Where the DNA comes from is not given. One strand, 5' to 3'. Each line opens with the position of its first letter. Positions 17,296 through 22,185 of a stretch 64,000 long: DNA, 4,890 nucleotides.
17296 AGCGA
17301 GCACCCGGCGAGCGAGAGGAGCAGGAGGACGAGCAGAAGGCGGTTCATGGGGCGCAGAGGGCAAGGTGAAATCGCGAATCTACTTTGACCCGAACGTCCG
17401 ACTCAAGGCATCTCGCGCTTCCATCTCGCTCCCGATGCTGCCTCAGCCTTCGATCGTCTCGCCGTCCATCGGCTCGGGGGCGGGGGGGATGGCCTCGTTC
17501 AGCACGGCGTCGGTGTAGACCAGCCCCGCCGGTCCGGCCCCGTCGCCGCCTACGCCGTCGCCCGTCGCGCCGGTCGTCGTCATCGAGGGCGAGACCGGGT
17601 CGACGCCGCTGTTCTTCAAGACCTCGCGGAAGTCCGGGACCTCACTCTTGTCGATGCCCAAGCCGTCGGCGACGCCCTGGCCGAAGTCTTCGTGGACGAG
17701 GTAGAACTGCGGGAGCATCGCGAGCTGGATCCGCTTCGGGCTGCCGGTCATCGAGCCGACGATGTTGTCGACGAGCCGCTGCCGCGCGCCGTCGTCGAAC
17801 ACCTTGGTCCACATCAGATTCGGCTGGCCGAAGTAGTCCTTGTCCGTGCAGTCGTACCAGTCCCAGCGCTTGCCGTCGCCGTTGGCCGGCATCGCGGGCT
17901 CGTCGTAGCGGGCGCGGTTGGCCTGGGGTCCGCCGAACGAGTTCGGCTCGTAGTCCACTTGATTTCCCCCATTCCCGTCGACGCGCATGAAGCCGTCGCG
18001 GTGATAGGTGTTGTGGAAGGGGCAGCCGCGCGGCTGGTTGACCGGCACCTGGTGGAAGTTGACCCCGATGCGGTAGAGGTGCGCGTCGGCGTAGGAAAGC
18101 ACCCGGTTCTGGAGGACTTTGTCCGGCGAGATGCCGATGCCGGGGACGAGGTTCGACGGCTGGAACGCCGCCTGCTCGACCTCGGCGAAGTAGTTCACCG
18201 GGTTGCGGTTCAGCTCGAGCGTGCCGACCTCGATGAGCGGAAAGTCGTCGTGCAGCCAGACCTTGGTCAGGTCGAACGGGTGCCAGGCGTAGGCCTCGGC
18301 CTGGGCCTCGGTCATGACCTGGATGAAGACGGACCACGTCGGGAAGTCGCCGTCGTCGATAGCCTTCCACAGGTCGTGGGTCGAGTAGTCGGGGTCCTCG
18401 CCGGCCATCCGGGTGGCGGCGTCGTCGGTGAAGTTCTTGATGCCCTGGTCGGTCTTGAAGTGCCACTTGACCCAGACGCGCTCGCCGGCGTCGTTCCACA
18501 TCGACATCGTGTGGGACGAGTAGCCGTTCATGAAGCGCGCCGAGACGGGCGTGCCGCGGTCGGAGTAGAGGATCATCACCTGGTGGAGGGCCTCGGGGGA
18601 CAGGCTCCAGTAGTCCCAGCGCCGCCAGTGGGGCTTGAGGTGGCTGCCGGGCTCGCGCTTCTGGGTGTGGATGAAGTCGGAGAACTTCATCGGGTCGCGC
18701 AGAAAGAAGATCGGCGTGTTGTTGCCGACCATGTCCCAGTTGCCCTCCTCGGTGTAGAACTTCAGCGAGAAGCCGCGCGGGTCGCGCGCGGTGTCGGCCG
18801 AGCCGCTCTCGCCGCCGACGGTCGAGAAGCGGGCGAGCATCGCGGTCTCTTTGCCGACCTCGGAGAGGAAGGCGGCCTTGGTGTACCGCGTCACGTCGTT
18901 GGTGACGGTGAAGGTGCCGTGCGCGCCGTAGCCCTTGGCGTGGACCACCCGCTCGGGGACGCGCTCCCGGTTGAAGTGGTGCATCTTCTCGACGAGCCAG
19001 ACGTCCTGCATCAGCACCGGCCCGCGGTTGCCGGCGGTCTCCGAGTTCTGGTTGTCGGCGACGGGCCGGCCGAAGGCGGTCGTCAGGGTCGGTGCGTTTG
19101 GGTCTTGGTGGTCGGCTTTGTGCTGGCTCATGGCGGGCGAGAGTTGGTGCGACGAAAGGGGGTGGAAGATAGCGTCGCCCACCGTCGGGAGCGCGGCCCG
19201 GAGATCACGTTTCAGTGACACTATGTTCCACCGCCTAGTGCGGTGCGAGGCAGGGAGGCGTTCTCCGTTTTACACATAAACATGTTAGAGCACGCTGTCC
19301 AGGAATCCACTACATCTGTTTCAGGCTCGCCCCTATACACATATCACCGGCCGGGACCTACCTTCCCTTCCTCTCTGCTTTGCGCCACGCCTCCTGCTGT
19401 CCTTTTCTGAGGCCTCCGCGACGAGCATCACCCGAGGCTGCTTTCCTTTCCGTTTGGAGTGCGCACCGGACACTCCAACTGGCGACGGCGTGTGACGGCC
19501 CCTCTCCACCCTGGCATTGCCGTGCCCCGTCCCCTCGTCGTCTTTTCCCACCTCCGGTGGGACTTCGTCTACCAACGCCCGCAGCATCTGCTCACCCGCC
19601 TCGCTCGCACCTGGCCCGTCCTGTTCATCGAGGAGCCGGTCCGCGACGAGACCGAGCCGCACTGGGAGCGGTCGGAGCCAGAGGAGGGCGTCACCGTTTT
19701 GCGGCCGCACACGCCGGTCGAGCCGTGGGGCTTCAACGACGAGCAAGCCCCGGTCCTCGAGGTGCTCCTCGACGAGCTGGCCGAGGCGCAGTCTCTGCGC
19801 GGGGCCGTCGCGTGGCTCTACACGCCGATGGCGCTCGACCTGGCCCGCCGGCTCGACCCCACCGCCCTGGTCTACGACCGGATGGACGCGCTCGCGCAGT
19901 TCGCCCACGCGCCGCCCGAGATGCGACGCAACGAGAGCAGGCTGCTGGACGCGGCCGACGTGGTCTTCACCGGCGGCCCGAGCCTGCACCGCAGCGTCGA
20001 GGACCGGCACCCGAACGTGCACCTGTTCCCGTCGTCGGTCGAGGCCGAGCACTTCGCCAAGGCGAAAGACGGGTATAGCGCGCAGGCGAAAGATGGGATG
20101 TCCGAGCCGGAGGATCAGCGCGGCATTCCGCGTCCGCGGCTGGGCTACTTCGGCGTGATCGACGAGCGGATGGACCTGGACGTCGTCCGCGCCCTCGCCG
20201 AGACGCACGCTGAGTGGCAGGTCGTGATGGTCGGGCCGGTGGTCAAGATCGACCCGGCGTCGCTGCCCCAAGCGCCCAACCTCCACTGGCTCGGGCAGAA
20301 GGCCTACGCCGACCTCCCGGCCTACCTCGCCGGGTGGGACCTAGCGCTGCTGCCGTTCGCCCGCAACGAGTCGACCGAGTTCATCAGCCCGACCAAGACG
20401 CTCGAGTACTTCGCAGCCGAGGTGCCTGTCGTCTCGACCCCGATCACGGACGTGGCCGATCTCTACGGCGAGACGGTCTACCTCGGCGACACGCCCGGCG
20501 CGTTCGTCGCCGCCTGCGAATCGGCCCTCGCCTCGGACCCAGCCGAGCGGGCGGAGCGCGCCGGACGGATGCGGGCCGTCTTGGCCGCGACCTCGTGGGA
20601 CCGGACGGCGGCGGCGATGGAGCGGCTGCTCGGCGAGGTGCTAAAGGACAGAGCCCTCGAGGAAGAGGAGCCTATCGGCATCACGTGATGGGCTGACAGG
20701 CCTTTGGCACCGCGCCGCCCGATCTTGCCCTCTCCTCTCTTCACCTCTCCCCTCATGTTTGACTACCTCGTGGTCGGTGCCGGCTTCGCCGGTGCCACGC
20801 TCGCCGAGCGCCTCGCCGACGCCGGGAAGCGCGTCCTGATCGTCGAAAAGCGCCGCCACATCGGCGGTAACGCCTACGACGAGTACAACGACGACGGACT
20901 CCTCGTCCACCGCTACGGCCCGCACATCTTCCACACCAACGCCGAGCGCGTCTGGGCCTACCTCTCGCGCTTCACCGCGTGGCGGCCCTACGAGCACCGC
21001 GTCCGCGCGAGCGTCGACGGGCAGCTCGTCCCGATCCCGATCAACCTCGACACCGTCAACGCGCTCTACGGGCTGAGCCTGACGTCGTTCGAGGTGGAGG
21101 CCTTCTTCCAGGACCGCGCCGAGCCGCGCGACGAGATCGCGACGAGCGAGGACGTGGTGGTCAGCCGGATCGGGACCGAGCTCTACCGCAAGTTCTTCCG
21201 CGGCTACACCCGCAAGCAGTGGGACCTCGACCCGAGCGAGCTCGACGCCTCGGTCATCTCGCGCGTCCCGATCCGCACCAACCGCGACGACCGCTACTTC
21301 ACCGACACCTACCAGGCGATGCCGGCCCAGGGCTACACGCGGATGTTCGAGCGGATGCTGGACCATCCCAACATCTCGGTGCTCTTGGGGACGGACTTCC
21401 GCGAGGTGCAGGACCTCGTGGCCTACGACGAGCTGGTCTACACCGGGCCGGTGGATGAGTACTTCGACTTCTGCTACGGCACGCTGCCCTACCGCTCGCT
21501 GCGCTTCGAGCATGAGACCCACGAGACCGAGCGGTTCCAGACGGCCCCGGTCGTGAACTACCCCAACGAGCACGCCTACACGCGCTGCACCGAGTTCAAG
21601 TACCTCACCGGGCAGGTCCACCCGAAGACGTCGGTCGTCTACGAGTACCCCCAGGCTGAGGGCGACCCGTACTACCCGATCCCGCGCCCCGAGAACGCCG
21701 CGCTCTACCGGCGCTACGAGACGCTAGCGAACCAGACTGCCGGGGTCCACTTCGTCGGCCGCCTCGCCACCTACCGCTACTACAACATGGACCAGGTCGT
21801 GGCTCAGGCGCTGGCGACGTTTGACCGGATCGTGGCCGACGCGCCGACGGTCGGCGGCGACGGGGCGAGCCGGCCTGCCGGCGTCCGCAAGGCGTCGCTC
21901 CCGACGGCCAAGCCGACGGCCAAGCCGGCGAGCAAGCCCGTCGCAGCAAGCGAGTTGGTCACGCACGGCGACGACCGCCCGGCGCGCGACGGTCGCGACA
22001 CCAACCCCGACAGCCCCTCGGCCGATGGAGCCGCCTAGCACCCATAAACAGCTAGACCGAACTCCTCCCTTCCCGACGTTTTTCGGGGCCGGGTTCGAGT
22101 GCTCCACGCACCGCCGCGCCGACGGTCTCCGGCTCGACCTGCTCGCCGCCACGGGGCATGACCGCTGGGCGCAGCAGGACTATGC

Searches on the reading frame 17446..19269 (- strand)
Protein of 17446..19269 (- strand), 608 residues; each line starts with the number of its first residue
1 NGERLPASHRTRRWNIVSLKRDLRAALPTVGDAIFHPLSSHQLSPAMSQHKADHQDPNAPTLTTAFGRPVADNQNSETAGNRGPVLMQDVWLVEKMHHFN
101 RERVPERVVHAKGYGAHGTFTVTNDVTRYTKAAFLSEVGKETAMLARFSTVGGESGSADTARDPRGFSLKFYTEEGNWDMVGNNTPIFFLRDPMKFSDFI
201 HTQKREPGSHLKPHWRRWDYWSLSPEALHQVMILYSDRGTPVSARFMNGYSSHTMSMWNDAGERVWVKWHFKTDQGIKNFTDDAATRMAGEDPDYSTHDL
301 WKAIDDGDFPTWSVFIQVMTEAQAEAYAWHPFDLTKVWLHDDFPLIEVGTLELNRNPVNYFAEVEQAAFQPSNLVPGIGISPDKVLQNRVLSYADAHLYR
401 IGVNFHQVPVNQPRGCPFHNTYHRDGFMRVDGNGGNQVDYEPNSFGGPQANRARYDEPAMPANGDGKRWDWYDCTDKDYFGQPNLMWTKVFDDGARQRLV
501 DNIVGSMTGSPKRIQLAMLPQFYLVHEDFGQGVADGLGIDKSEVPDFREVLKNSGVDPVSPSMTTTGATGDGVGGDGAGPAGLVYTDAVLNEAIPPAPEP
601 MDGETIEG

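Call 83: search_protein_families(library=pfam, proteins=[window:17446-19269:-], max_evalue=0.00001)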
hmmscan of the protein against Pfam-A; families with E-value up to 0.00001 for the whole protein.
window:17446-19269:- (608 aa): 2 families
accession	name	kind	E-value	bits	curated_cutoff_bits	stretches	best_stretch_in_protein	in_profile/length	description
PF00199.24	Catalase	-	6.8e-188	624.9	25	1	63-446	1-382/383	Catalase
PF06628.17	Catalase-rel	-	1.4e-15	57.6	30.1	1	477-537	5-65/65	Catalase-related immune-responsive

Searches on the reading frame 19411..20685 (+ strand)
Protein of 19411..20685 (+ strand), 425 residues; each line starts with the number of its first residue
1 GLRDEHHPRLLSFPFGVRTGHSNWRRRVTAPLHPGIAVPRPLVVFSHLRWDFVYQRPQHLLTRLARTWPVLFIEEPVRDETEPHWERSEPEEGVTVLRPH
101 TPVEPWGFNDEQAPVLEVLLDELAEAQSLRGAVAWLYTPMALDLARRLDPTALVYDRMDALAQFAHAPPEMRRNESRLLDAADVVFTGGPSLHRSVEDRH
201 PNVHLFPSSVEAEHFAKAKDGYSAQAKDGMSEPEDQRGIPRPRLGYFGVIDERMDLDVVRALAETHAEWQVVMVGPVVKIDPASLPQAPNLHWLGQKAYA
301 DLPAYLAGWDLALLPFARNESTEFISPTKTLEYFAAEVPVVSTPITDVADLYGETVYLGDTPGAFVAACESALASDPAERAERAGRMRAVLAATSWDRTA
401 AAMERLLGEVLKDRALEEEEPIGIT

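Call 83: search_protein_families(library=pfam, proteins=[window:19411-20685:+], max_evalue=0.00001)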
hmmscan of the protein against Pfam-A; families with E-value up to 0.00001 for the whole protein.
window:19411-20685:+ (425 aa): 2 families
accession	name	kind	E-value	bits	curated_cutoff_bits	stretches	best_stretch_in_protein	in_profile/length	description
PF13692.12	Glyco_trans_1_4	-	6.2e-11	43.2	27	1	258-373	20-140/142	Glycosyl transferases group 1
PF13524.12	Glyco_trans_1_2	-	1.4e-07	32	25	1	259-404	6-143/144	Glycosyl transferase-like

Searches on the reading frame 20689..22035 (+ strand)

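Call 83: search_protein_families(library=pfam, proteins=[window:20689-22035:+], max_evalue=0.00001)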
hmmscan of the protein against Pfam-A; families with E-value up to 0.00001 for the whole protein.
window:20689-22035:+ (449 aa): 6 families
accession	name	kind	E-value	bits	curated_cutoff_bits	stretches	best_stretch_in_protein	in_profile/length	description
PF03275.19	GLF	-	6.4e-81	271.3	26.3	1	168-364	1-203/203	UDP-galactopyranose mutase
PF13450.12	NAD_binding_8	-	7.7e-21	74.6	21.9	1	28-95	1-68/68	NAD(P)-binding Rossmann-like domain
PF01593.30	Amino_oxidase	-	5.4e-08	33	19.8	1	34-95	2-61/443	Flavin containing amine oxidoreductase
PF12831.13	FAD_oxidored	-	2.2e-07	31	27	1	25-62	1-38/416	FAD dependent oxidoreductase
PF01266.30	DAO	-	2.1e-06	27.9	27.9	1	25-60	1-37/353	FAD dependent oxidoreductase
PF00890.30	FAD_binding_2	-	6.3e-06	26.1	20.4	1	25-61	1-37/414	FAD binding domain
